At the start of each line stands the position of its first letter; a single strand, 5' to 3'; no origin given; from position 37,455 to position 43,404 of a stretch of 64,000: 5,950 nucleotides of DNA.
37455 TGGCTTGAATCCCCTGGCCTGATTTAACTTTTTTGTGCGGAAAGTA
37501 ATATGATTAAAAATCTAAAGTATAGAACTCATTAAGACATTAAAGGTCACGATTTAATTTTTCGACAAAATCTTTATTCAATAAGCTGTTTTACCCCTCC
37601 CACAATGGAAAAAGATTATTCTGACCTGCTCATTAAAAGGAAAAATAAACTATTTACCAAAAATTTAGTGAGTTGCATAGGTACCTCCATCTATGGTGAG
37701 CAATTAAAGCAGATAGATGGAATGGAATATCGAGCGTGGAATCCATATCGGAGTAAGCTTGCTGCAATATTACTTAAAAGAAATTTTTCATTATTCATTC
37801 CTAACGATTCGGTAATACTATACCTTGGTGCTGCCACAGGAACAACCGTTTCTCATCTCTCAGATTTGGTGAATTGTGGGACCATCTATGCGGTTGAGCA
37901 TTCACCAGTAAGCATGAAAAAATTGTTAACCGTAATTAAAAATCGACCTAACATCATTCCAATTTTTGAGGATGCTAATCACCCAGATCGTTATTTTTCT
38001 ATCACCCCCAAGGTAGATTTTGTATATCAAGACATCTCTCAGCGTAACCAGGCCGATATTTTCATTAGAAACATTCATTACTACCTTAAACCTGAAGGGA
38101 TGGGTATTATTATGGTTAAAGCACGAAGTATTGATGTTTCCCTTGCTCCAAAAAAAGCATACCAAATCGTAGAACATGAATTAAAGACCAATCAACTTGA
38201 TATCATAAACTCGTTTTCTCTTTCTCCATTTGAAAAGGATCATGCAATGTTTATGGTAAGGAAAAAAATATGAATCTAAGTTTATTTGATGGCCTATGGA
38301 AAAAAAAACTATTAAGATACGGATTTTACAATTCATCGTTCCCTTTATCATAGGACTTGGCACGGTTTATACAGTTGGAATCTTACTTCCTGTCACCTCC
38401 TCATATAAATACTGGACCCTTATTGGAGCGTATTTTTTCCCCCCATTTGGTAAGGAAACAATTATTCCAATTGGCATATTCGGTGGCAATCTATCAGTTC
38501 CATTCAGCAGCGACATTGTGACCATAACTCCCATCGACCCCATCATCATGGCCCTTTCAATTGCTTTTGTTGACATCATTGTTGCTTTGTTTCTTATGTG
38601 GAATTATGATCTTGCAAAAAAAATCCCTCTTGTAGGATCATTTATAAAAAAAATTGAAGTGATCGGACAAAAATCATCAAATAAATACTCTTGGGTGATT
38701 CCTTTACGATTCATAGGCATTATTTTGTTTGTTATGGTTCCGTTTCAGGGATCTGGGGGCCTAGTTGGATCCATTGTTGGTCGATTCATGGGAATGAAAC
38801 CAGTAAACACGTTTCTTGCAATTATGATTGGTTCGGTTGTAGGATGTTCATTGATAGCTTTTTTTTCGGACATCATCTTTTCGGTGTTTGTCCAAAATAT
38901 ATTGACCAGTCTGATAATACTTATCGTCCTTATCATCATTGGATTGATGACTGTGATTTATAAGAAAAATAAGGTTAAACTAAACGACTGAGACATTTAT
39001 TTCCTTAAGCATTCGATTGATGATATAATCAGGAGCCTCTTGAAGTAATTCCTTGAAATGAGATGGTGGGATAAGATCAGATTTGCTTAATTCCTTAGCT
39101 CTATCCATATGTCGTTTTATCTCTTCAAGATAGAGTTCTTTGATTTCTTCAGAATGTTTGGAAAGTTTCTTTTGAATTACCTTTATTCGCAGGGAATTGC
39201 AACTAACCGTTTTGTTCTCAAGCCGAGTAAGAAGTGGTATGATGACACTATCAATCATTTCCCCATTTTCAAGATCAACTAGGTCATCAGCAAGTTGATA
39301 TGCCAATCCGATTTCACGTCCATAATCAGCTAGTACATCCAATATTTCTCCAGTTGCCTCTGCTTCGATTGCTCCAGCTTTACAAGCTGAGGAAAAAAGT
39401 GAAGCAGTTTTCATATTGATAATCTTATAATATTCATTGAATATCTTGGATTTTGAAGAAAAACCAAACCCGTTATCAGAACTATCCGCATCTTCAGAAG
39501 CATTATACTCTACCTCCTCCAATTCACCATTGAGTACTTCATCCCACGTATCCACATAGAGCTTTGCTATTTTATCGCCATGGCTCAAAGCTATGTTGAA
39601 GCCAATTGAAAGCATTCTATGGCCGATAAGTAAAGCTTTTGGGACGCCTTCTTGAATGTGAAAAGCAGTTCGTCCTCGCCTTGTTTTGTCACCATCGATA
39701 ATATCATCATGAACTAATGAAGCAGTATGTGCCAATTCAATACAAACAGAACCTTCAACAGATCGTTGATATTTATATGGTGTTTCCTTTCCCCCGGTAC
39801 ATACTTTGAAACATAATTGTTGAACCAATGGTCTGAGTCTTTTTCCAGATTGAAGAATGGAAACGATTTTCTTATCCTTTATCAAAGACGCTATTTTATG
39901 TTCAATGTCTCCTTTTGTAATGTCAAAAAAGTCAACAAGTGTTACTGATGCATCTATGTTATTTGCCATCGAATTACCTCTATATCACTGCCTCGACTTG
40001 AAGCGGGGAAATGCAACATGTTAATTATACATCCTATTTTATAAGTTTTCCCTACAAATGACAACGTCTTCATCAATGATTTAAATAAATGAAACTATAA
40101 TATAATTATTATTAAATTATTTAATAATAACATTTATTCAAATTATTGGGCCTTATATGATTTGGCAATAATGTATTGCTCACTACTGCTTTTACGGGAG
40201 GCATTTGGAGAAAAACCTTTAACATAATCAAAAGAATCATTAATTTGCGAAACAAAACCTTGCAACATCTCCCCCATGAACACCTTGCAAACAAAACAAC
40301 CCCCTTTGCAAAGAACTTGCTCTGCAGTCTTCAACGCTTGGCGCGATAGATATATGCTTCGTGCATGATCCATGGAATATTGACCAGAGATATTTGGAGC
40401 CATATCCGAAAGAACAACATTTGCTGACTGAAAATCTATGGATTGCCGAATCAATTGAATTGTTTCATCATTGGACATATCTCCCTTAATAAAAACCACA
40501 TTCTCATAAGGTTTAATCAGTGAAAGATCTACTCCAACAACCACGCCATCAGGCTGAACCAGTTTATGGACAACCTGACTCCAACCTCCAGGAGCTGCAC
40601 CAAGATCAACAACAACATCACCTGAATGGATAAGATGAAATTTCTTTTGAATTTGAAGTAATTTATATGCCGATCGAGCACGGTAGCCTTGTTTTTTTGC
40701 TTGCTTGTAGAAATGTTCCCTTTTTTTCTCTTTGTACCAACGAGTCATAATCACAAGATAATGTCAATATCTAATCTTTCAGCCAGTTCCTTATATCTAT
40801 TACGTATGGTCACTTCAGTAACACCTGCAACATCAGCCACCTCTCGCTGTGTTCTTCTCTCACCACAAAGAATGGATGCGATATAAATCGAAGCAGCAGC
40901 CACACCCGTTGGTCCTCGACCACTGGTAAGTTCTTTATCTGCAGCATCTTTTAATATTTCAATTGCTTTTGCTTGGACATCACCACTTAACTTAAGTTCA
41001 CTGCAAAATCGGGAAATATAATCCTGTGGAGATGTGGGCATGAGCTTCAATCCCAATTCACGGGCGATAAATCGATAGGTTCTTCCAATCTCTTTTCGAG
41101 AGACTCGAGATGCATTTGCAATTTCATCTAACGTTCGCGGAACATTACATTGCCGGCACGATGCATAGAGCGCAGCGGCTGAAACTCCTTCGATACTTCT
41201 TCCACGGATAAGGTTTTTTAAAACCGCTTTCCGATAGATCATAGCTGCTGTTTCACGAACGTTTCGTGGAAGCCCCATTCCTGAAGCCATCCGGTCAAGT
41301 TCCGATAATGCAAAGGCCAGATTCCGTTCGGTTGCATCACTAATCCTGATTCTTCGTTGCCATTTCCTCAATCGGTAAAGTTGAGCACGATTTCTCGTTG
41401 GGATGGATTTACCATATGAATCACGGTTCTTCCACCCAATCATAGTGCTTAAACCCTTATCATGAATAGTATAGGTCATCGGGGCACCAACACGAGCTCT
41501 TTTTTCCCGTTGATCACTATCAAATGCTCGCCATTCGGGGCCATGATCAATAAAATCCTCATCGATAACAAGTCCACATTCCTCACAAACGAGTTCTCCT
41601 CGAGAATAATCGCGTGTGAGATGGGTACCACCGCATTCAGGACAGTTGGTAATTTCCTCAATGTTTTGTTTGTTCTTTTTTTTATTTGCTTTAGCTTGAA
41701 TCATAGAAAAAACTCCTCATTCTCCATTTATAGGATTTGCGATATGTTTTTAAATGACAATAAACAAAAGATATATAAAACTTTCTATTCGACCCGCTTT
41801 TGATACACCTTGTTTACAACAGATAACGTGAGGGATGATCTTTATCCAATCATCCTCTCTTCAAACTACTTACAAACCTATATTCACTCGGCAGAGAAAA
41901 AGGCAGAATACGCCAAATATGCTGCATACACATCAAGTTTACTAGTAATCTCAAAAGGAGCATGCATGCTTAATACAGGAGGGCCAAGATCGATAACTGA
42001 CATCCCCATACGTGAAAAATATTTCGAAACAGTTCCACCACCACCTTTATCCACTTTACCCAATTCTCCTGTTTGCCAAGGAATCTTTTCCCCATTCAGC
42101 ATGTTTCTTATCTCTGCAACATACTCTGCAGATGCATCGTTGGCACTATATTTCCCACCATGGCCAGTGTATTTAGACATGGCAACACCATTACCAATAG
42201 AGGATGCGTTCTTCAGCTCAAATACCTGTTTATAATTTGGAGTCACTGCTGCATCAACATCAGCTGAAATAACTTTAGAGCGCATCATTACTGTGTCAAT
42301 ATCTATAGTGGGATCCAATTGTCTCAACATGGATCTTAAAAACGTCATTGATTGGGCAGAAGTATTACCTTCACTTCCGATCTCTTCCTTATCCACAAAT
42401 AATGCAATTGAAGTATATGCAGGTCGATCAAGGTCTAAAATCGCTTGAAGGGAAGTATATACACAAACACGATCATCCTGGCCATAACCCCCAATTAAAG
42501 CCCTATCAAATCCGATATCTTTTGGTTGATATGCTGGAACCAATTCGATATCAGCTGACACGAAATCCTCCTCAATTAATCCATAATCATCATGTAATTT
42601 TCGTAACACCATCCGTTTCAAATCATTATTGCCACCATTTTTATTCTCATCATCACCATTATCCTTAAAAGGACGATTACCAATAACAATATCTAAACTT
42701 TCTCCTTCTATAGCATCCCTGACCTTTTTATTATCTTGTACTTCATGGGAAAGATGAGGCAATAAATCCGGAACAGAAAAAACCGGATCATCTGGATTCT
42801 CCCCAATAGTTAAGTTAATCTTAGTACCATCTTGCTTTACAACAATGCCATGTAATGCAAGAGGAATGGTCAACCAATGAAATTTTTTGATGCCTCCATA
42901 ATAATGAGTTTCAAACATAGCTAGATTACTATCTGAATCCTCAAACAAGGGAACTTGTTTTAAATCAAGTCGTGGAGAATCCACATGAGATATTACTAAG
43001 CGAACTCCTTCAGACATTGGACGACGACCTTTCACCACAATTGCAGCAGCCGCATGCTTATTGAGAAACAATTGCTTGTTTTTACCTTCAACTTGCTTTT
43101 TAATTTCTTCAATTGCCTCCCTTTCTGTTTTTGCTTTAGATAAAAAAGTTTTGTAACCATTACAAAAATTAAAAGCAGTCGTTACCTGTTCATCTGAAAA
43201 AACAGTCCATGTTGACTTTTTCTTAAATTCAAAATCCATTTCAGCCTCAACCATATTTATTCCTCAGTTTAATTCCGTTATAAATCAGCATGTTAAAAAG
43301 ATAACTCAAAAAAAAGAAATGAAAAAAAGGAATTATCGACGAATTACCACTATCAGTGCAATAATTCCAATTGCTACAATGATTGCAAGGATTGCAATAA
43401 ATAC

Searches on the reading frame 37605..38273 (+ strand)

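Call 94: search_protein_families(library=pfam, proteins=[window:37605-38273:+], max_evalue=0.00001)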
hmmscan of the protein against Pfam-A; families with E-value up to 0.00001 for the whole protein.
window:37605-38273:+ (222 aa): 1 family
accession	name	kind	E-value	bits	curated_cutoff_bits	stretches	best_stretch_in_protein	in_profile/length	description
PF01269.23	Fibrillarin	-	5.1e-74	248.7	27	1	11-220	17-225/227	Fibrillarin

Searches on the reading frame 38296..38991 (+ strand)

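Call 94: search_protein_families(library=pfam, proteins=[window:38296-38991:+], max_evalue=0.00001)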
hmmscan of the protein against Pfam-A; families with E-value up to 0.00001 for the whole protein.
window:38296-38991:+ (231 aa): 1 family
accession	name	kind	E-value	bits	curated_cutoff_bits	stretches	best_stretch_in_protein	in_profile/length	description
PF06695.16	Sm_multidrug_ex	-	8.5e-15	55.9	30.7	1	72-184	10-119/121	Putative small multi-drug export protein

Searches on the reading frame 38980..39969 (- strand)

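Call 94: search_protein_families(library=pfam, proteins=[window:38980-39969:-], max_evalue=0.00001)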
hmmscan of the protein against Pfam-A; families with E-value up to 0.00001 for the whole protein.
window:38980-39969:- (329 aa): 1 family
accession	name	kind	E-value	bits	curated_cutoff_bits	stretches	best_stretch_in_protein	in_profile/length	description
PF00348.22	polyprenyl_synt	-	1.3e-40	139.6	27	1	38-235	11-193/251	Polyprenyl synthetase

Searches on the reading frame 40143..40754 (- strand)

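Call 94: search_protein_families(library=pfam, proteins=[window:40143-40754:-], max_evalue=0.00001)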
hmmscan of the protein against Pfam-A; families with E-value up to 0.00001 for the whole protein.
window:40143-40754:- (203 aa): 2 families
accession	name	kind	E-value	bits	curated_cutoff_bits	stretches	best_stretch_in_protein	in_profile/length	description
PF01728.25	FtsJ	-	3.2e-54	184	24.1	1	24-199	1-180/181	FtsJ-like methyltransferase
PF13847.12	Methyltransf_31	-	3.3e-07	30.5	27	0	42-177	1-128/145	Methyltransferase domain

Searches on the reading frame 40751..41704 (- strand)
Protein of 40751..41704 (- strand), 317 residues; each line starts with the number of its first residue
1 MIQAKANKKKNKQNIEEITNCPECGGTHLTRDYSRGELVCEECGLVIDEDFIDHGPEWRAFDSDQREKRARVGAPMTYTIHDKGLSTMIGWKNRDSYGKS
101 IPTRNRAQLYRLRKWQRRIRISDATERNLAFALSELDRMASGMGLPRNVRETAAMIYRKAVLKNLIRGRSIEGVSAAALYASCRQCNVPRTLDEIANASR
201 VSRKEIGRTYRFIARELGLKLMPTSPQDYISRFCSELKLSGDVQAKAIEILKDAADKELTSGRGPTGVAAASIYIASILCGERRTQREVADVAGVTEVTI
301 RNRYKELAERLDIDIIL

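Call 94: search_protein_families(library=pfam, proteins=[window:40751-41704:-], max_evalue=0.00001)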
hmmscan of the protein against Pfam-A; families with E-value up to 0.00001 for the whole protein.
window:40751-41704:- (317 aa): 2 families
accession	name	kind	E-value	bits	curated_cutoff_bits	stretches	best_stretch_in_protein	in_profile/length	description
PF00382.24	TFIIB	-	1.5e-50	169.5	23.6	2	223-309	5-91/92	Transcription factor TFIIB repeat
PF08271.17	Zn_Ribbon_TF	-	2e-20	72.5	29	1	21-61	3-43/43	TFIIB zinc-binding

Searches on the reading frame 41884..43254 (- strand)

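Call 94: search_protein_families(library=pfam, proteins=[window:41884-43254:-], max_evalue=0.00001)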
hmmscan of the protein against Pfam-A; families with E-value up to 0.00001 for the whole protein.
window:41884-43254:- (456 aa): 1 family
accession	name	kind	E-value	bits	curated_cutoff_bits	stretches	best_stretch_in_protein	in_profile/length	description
PF02127.20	Peptidase_M18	-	8.6e-83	279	24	1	26-453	7-432/432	Aminopeptidase I zinc metalloprotease (M18)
